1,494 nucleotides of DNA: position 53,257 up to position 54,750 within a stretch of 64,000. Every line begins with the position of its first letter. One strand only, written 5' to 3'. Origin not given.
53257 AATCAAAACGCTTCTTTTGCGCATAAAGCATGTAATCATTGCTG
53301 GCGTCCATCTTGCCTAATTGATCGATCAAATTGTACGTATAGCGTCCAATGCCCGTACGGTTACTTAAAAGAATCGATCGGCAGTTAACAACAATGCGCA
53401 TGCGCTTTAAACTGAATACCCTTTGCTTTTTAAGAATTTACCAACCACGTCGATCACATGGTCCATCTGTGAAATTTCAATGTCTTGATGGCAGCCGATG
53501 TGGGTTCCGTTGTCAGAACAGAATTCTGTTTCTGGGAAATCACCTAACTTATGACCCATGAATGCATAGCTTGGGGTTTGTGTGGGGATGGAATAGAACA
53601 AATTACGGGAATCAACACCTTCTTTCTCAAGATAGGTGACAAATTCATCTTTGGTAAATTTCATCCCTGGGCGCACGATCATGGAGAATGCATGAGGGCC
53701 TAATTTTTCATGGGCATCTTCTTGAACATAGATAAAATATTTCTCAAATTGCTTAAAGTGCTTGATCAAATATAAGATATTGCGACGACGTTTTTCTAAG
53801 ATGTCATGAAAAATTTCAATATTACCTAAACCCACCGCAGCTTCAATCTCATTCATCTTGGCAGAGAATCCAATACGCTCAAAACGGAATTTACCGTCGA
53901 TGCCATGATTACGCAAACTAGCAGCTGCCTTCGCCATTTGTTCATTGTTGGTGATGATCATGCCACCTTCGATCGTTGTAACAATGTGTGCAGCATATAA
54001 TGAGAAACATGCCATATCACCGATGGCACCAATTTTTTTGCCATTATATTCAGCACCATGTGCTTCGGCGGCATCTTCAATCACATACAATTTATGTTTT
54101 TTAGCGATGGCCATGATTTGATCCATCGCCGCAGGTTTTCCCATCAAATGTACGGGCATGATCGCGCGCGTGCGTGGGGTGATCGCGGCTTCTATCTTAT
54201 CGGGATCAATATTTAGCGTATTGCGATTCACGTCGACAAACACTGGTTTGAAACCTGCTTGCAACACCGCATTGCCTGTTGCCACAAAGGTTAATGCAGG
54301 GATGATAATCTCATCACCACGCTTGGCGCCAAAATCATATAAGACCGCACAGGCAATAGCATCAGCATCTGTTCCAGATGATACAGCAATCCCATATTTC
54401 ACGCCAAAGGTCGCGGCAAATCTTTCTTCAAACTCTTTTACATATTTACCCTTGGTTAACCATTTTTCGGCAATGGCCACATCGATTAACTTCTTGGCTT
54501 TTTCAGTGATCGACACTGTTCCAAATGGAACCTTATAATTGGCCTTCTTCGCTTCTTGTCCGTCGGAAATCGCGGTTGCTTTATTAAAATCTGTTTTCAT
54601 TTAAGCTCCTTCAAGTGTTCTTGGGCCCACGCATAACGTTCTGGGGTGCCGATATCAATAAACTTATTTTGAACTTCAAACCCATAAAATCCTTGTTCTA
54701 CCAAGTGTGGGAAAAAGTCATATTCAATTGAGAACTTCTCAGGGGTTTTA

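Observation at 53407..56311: GDP-heptose pathway genes coupled to a ColD/E1-type His-variant DegT enzyme: predicted 3,6-dideoxy- or 3-deoxy-heptose branch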

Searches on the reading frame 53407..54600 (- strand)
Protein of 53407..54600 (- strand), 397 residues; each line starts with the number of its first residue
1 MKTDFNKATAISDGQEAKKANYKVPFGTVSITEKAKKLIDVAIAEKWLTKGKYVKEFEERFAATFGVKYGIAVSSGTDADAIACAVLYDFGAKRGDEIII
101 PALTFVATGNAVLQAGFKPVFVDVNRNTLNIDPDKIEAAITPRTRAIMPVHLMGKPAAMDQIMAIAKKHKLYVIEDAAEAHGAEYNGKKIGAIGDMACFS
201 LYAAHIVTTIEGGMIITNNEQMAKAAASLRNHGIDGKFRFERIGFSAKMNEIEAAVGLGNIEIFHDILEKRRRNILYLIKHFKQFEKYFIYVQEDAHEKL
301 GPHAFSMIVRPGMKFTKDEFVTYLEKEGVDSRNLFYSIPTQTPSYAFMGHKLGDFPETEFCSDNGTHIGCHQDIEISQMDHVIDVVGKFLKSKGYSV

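Call 4: search_protein_families(library=pfam, proteins=[window:53407-54600:-])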
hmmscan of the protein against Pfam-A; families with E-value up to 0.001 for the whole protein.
window:53407-54600:- (397 aa): 4 families
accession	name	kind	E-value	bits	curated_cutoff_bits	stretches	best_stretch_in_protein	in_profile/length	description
PF01041.23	DegT_DnrJ_EryC1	-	1.5e-104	350.5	19.8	1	31-386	3-359/360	DegT/DnrJ/EryC1/StrS aminotransferase family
PF01212.27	Beta_elim_lyase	-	1.6e-09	38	27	1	52-233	32-227/288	Beta-eliminating lyase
PF00155.27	Aminotran_1_2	-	2.5e-08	34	19.7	1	30-180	18-189/361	Aminotransferase class I and II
PF01053.26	Cys_Met_Meta_PP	-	1.1e-05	24.6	27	1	55-228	55-224/381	Cys/Met metabolism PLP-dependent enzyme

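Call 5: search_protein_families(library=ncbifam, proteins=[window:53407-54600:-])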
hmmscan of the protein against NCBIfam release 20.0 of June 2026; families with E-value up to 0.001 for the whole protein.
window:53407-54600:- (397 aa): 29 families (the best 25 are shown)
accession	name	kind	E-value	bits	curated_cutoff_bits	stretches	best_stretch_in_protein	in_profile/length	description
NF011936.0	PRK15407.1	equivalog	6.3e-76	255.8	423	2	16-235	29-253/440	lipopolysaccharide biosynthesis protein RfbH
TIGR03588.1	PseC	equivalog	2.1e-72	244.2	423.5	1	24-388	2-378/380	UDP-4-amino-4,6-dideoxy-N-acetyl-beta-L-altrosamine transaminase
TIGR04181.1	NHT_00031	hypoth_equivalog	2.4e-68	230.6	420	1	30-345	7-335/359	LegC family aminotransferase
NF008687.0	PRK11706.1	equivalog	1.4e-62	211.6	375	1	24-390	2-374/375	dTDP-4-amino-4,6-dideoxygalactose transaminase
TIGR04427.1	PLP_DesI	equivalog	9.5e-61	206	650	1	10-385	9-378/390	dTDP-4-dehydro-6-deoxyglucose aminotransferase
NF008658.2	PRK11658.1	equivalog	7.8e-56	189.3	631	1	24-389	5-376/379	UDP-4-amino-4-deoxy-L-arabinose aminotransferase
TIGR02379.1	ECA_wecE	subfamily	4.4e-54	183.7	434.85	1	24-390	2-375/376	dTDP-4-amino-4,6-dideoxy-D-glucose transaminase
NF005816.0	PRK07682.1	equivalog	9.9e-10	37.6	620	1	57-180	79-206/390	aminotransferase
NF004621.0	PRK05957.1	equivalog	1.6e-08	33.7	498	1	92-179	110-202/389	pyridoxal phosphate-dependent aminotransferase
NF041364.1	GntC_guanitoxin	equivalog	2.9e-07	29.7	415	1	72-178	64-175/356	guanitoxin biosynthesis PLP-dependent (S)-gamma-hydroxy-L-arginine cyclodehydratase GntC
NF006569.0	PRK09082.1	subfamily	3.1e-07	29.8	420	1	56-181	79-207/386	methionine aminotransferase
NF004770.0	PRK06108.1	subfamily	4.5e-07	29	422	1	58-177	87-210/396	pyridoxal phosphate-dependent aminotransferase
NF005817.0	PRK07683.1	equivalog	5.1e-07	28.7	575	1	92-176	110-200/387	aminotransferase A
NF004769.0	PRK06107.1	equivalog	2e-06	26.9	617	1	58-148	84-171/402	aspartate transaminase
NF005732.0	PRK07550.1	equivalog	4.5e-06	25.9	366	1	53-176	79-205/389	aminotransferase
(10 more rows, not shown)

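Call 6: search_solved_structures(query=window:53407-54600:-, show_alignments=3, max_evalue=1e-20)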
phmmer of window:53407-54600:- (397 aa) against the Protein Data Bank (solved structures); distinct sequences matched with E-value up to 1e-20: 55.
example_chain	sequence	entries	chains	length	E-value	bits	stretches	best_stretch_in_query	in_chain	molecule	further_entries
3bn1_A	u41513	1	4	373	5.6e-65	223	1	46-387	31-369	Perosamine synthetase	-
3dr7_A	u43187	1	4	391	6.6e-65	222.8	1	46-387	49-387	Putative perosamine synthetase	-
3dr4_A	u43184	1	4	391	9e-65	222.4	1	46-387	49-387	Putative perosamine synthetase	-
7b0m_AAA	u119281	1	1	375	3.7e-64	220.3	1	34-366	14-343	Sugar aminotransferase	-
7b0d_A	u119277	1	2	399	7.5e-62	212.8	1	31-390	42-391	Glutamine--scyllo-inositol transaminase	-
3frk_A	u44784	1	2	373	1.3e-54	189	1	44-387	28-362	QdtB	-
2po3_A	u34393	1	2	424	2.2e-49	171.7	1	37-337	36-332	4-dehydrase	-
7n63_A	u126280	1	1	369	9.5e-49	169.6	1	31-359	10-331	Putative aminotransferase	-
3uwc_A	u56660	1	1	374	2.1e-48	168.5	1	48-395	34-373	Nucleotide-sugar aminotransferase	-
2gms_A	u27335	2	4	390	4.2e-48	167.5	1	35-385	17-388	Putative pyridoxamine 5-phosphate-dependent dehydrase, Wbdk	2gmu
8gyh_B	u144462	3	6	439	5e-48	167.2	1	54-280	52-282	DegT/DnrJ/EryC1/StrS family aminotransferase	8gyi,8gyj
4lc3_A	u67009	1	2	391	1.3e-47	165.9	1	24-389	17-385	Putative UDP-4-amino-4-deoxy-l-arabinose--oxoglutarate aminotransferase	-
3nys_A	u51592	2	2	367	2.5e-47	165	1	50-273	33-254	Aminotransferase WbpE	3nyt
3b8x_A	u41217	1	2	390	2.9e-47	164.7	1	35-385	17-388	Pyridoxamine 5-phosphate-dependent dehydrase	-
3nu7_A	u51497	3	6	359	3.5e-47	164.5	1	50-273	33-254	Aminotransferase WbpE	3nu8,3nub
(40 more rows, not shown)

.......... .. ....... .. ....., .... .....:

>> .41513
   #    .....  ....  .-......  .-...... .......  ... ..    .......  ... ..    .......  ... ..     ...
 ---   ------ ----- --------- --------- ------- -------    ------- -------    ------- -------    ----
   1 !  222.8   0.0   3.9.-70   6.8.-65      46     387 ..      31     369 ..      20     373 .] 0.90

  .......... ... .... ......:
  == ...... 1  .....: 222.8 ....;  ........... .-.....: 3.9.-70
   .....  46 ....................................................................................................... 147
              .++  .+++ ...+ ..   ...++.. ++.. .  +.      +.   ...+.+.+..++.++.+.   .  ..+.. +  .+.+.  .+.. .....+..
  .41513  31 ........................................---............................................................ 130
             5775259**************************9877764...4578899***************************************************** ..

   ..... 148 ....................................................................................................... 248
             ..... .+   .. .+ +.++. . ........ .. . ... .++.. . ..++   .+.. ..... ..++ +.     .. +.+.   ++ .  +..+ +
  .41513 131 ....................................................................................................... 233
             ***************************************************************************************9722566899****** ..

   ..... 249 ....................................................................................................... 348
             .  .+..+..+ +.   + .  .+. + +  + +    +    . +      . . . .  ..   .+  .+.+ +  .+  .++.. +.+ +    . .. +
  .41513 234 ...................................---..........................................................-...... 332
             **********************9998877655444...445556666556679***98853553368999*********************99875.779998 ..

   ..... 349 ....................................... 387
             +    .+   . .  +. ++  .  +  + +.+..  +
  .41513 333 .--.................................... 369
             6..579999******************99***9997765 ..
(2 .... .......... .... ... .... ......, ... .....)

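Call 8: find_homologous_proteins(query=window:53407-54600:-, max_evalue=1e-30)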
Query window:53407-54600:- (397 aa): 7804 proteins with E <= 1e-30 among 8000 candidates; the best 120 are listed.
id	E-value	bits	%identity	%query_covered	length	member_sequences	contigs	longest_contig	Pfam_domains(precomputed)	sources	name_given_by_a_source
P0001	2.8e-264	894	100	100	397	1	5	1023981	PF00155.28,PF01212.28,PF01053.27,PF01041.24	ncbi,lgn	-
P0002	9.1e-264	892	100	100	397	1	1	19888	PF00155.28,PF01212.28,PF01053.27,PF01041.24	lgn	-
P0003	3.0e-248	841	94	100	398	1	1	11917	PF00155.28,PF00266.26,PF01212.28,PF01053.27,PF01041.24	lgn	-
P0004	5.8e-242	820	91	99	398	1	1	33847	PF00155.28,PF01212.28,PF01053.27,PF01041.24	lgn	-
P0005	1.2e-238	810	90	100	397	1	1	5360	PF00155.28,PF00266.26,PF01212.28,PF01053.27,PF01041.24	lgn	-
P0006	2.3e-236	802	90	99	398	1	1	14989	PF00155.28,PF01212.28,PF01053.27,PF01041.24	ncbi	-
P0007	2.8e-236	802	90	99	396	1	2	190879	PF00155.28,PF01212.28,PF01053.27,PF01041.24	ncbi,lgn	-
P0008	7.6e-236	800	91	98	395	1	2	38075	PF00155.28,PF00266.26,PF01212.28,PF01053.27,PF01041.24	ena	-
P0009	1.0e-233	793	88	100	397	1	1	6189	PF00155.28,PF01212.28,PF01053.27,PF01041.24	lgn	-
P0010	9.9e-232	787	87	99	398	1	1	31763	PF00155.28,PF01212.28,PF01053.27,PF01041.24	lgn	-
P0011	2.9e-231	785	87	99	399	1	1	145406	PF00155.28,PF01212.28,PF01053.27,PF01041.24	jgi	jgi:dTDP-4-amino-4,6-dideoxygalactose transaminase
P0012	4.3e-229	778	87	99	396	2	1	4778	PF00155.28,PF01212.28,PF01053.27,PF01041.24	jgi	jgi:dTDP-4-amino-4,6-dideoxygalactose transaminase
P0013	6.2e-229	778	86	99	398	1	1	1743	PF00155.28,PF00266.26,PF01212.28,PF01053.27,PF01041.24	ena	-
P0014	7.9e-229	777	86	100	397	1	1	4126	PF00155.28,PF01212.28,PF01041.24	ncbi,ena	-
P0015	5.2e-228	774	86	98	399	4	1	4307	PF00155.28,PF01212.28,PF01053.27,PF01041.24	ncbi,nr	ncbi:MAG: DegT/DnrJ/EryC1/StrS family aminotransferase [Candidatus Omnitrophica bacterium]|nr:DegT/D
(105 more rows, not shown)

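Call 11: find_encoding_contigs(protein=P0001, flank=10000, max_places=3)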
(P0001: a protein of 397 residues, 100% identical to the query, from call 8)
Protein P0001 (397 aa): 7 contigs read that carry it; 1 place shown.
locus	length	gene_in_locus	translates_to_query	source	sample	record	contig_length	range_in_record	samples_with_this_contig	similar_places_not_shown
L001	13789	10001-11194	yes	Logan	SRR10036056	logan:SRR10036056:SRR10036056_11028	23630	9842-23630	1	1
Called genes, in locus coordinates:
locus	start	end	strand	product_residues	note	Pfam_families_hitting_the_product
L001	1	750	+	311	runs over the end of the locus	PF01073:3Beta_HSD, PF01370:Epimerase, PF02719:Polysacc_synt_2 (faint), PF04321:RmlD_sub_bind, PF07993:NAD_binding_4 (faint), PF16363:GDP_Man_Dehyd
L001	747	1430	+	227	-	PF16927:HisKA_7TM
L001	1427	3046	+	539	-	PF01565:FAD_binding_4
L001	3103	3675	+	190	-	-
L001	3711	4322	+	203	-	PF00676:E1_dh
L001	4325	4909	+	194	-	PF02779:Transket_pyr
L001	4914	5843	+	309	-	PF01370:Epimerase, PF16363:GDP_Man_Dehyd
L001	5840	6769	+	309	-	PF01073:3Beta_HSD (weak), PF01370:Epimerase, PF04321:RmlD_sub_bind, PF05368:NmrA, PF13460:NAD_binding_10 (weak), PF16363:GDP_Man_Dehyd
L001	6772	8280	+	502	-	PF02310:B12-binding, PF04055:Radical_SAM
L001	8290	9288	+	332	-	PF00288:GHMP_kinases_N, PF08544:GHMP_kinases_C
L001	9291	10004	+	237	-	PF00483:NTP_transferase, PF12804:NTP_transf_3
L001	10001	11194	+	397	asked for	PF00155:Aminotran_1_2, PF01041:DegT_DnrJ_EryC1, PF01212:Beta_elim_lyase, PF01053:Cys_Met_Meta_PP (weak)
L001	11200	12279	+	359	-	PF13439:Glyco_transf_4, PF13579:Glyco_trans_4_4 (weak), PF20706:GT4-conflict, PF00534:Glycos_transf_1, PF13692:Glyco_trans_1_4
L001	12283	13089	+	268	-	PF01596:Methyltransf_3, PF13578:Methyltransf_24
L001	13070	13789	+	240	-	?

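Call 14: search_protein_representatives(protein=window:53407-54600:-)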
Query: 397 residues. Proteins with E-value up to 0.001 (for the whole library): 64201; up to 1e-10: 39411; up to 1e-30: 8954. The best 150 are listed.
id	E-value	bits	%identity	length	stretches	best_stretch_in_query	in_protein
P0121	1.3e-121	422.6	55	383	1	23-387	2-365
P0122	3.1e-121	421.4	83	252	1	100-329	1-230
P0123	4.2e-101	355.2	49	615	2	38-234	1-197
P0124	7.8e-101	354.3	46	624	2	27-233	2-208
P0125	9.1e-101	354.0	60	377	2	56-234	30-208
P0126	5.9e-94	331.6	33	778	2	24-389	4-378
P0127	4.5e-91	322.2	65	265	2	23-237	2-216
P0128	1.3e-90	320.7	43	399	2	23-233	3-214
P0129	2.1e-87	310.1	42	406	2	20-233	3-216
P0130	1.2e-86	307.6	42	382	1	22-384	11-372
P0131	1.2e-86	307.5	52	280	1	23-298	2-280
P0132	2.2e-84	300.1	66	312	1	19-225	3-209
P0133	6.1e-78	278.9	38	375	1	20-389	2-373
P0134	1.0e-77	278.2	43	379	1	23-383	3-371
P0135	6.1e-77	275.6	69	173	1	222-393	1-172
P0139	2.7e-74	266.9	34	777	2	25-389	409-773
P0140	3.1e-74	266.7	47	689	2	178-384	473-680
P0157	1.5e-68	248.1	36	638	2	23-237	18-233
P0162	2.1e-67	244.3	36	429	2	16-247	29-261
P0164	8.1e-67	242.3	34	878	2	48-276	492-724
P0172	1.3e-65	238.4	31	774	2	36-266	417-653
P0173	1.8e-65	237.9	39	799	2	21-238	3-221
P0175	3.6e-65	236.9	39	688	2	21-235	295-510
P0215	2.7e-61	224.1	37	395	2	36-234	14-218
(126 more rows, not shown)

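Call 17: find_encoding_contigs(protein=P0121, flank=10000, max_places=3)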
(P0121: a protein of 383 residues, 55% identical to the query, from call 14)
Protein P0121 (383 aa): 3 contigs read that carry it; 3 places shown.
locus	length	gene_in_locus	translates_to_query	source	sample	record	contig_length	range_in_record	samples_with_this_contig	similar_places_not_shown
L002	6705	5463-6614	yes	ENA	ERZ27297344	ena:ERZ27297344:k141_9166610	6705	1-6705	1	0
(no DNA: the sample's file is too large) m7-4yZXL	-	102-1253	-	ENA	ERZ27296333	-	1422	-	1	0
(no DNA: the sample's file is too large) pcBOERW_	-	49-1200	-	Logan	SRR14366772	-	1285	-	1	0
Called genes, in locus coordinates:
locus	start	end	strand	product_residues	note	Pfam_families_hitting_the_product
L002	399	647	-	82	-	-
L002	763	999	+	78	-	-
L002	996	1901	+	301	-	PF01073:3Beta_HSD (weak), PF01370:Epimerase, PF04321:RmlD_sub_bind (weak), PF16363:GDP_Man_Dehyd (faint)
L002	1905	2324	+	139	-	-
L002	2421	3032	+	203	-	PF00676:E1_dh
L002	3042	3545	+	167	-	-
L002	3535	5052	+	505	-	PF02310:B12-binding (weak), PF04055:Radical_SAM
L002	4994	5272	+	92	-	-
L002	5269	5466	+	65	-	-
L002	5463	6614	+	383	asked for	PF01041:DegT_DnrJ_EryC1, PF00155:Aminotran_1_2 (weak)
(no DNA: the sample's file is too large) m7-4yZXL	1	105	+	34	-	?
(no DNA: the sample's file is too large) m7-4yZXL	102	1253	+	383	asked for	PF01041:DegT_DnrJ_EryC1, PF00155:Aminotran_1_2 (weak)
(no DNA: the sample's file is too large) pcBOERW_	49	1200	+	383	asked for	PF01041:DegT_DnrJ_EryC1, PF00155:Aminotran_1_2 (weak)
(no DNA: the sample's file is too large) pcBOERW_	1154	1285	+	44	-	?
